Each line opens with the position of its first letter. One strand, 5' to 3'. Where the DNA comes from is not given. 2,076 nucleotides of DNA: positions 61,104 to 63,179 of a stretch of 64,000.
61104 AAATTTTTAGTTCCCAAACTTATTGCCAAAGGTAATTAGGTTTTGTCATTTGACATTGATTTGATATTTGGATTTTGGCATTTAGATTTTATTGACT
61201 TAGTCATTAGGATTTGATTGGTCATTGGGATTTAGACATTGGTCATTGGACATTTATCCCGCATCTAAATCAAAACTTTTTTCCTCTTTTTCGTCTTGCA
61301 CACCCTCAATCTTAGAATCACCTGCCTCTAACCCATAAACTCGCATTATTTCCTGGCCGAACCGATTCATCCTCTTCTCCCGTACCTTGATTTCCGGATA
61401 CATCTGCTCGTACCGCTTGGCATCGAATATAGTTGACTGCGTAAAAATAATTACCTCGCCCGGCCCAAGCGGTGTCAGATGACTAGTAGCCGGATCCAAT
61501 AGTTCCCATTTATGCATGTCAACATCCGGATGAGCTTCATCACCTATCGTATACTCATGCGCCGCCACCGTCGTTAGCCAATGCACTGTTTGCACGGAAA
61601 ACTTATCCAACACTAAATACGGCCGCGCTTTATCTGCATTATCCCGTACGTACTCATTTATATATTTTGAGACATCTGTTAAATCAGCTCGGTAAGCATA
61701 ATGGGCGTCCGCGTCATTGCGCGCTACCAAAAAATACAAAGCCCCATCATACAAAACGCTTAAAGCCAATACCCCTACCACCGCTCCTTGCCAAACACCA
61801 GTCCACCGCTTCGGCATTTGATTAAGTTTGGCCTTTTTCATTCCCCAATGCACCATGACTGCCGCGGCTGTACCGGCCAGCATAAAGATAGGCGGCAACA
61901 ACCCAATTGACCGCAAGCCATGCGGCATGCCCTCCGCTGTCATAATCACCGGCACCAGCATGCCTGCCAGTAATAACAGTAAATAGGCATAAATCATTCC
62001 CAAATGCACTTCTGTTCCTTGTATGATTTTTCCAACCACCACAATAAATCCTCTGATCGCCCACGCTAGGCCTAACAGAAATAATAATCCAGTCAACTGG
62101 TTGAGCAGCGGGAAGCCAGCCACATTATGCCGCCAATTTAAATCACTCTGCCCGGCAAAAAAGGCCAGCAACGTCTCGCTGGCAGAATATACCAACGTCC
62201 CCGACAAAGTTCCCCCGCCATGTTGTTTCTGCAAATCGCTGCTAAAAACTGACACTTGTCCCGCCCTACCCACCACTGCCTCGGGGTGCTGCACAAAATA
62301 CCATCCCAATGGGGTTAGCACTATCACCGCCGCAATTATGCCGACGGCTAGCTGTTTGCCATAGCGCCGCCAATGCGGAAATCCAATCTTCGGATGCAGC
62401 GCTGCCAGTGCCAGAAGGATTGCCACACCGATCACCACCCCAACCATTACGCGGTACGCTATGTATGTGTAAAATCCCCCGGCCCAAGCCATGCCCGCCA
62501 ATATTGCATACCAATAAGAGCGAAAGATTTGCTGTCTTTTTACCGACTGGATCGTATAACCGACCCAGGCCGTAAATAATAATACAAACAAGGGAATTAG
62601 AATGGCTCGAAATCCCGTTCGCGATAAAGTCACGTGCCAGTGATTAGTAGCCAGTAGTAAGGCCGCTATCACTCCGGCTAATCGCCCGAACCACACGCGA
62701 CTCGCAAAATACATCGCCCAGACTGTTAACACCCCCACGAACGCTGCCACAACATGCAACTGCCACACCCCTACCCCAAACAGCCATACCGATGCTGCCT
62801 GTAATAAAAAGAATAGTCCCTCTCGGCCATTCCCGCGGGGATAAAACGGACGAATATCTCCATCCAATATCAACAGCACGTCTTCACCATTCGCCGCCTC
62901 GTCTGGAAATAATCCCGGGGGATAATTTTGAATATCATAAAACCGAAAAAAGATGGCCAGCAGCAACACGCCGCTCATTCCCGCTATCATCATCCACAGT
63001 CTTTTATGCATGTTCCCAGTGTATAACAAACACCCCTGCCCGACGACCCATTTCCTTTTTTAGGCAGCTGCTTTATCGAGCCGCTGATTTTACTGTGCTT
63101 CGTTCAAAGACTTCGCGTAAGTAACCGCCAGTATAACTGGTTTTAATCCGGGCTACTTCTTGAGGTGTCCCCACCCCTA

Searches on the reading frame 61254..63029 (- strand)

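Call 91: search_protein_families(library=pfam, proteins=[window:61254-63029:-], max_evalue=0.0001)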
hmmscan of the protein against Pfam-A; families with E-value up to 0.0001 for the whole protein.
window:61254-63029:- (591 aa): 1 family
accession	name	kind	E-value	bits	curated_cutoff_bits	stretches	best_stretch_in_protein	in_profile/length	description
PF13231.12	PMT_2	-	8.3e-06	26.5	26.1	1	73-243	6-160/160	Dolichyl-phosphate-mannose-protein mannosyltransferase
